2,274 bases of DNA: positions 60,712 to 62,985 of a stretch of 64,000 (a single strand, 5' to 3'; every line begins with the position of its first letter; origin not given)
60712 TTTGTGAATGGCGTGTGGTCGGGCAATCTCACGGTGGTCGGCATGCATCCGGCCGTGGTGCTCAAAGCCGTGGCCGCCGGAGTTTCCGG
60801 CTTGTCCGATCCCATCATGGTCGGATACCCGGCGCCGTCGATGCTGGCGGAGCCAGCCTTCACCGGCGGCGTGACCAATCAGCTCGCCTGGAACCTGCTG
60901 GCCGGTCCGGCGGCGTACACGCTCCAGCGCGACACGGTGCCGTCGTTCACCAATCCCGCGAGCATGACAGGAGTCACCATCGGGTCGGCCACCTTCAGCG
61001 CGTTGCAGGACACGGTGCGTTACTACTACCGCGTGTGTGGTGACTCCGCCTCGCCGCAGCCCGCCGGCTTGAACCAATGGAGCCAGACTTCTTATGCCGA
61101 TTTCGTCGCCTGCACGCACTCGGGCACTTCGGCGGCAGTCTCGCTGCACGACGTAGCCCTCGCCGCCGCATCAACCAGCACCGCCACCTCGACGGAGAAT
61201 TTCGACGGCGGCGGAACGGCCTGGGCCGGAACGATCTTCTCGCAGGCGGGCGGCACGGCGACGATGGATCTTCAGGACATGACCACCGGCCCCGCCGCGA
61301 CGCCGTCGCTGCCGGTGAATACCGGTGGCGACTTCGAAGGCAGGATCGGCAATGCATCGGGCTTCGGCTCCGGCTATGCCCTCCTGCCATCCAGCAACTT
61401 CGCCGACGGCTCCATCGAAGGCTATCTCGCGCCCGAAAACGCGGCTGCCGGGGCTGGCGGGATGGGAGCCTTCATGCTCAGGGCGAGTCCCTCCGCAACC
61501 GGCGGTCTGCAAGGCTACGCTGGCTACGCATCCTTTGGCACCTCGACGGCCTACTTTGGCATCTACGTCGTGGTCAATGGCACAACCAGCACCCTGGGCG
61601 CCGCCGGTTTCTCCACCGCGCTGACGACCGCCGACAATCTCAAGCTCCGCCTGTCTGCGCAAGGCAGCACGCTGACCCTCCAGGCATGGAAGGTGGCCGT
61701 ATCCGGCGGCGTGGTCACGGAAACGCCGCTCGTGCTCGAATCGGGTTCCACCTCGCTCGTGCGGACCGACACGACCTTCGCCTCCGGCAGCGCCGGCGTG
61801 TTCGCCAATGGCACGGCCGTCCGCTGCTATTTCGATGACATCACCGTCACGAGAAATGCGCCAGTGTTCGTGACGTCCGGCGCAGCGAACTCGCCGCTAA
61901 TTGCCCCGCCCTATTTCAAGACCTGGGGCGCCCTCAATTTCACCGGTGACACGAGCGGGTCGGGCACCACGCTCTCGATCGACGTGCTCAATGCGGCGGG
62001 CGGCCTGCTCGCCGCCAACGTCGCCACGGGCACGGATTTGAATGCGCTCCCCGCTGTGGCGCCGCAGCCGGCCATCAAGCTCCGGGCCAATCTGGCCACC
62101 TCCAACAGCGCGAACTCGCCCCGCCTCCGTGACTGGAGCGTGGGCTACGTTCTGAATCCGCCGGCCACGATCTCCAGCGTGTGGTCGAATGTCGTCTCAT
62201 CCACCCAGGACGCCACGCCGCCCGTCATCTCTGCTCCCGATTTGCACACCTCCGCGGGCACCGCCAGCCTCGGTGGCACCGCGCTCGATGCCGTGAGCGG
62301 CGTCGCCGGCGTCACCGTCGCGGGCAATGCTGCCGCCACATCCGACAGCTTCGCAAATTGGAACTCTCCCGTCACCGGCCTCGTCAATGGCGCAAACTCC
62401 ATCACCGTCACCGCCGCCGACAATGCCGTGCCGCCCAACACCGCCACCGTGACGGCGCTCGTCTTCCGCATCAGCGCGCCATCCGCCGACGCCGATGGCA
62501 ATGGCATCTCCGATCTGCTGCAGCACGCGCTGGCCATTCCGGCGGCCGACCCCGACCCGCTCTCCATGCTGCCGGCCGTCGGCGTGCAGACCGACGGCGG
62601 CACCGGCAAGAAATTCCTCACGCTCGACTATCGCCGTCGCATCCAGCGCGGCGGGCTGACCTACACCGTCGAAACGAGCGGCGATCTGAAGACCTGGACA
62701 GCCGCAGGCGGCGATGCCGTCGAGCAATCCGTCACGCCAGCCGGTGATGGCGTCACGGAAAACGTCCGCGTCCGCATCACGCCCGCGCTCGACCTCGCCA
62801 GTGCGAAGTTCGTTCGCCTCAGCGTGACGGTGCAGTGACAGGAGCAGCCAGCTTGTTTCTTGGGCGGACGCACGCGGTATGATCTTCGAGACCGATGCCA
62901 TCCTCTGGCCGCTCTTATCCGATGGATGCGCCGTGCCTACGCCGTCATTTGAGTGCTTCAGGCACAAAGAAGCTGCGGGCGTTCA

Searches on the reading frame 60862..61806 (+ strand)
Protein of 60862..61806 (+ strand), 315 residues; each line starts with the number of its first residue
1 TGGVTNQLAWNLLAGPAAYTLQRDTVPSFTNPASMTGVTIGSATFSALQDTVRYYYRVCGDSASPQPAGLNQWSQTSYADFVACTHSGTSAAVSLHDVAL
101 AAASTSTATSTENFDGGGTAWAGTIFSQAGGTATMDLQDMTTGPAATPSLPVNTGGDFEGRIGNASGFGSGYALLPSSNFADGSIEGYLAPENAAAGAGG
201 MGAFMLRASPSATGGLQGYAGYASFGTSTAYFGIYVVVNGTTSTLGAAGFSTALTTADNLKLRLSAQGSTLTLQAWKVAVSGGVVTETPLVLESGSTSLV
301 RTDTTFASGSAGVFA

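Call 55: search_protein_families(library=pfam, proteins=[window:60862-61806:+], max_evalue=0.5)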
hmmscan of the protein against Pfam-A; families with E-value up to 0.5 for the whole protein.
window:60862-61806:+ (315 aa): 1 family
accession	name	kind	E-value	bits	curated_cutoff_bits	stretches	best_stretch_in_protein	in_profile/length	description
PF16656.11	Pur_ac_phosph_N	-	0.019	15.9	30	1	34-75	54-87/93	Purple acid Phosphatase, N-terminal domain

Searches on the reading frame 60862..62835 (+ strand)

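Call 9: search_protein_families(library=ncbifam, proteins=[window:60862-62835:+], max_evalue=1)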
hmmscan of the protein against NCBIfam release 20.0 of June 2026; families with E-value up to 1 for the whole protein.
window:60862-62835:+ (658 aa): 1 family
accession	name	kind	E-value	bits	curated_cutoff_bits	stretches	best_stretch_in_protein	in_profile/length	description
NF047446.1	barrel_OmpL47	domain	0.011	16.1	40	1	473-536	10-67/68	OmpL47-type beta-barrel domain-containing protein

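Call 17: search_protein_families(library=pfam, proteins=[window:60862-62835:+], max_evalue=0.001)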
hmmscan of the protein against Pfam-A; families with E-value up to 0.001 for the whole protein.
window:60862-62835:+ (658 aa): 0 families

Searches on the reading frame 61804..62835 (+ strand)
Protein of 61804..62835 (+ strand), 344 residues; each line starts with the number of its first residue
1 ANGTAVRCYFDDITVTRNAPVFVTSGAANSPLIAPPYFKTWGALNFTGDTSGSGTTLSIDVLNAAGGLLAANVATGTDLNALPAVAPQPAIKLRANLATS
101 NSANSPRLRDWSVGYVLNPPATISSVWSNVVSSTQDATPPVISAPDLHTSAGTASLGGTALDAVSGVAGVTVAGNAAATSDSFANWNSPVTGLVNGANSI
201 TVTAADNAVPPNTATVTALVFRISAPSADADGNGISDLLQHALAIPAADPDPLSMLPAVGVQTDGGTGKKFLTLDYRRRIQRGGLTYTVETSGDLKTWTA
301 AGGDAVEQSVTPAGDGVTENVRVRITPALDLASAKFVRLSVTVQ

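Call 55: search_protein_families(library=pfam, proteins=[window:61804-62835:+], max_evalue=0.5)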
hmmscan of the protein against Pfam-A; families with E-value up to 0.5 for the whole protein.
window:61804-62835:+ (344 aa): 2 families
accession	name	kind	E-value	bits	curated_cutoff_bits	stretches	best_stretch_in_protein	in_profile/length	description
PF19657.4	DUF6160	-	0.0044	17.7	27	1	144-188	15-59/96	Family of unknown function (DUF6160)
PF09136.16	Glucodextran_B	-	0.009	16.4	27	1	147-217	12-78/83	Glucodextranase, domain B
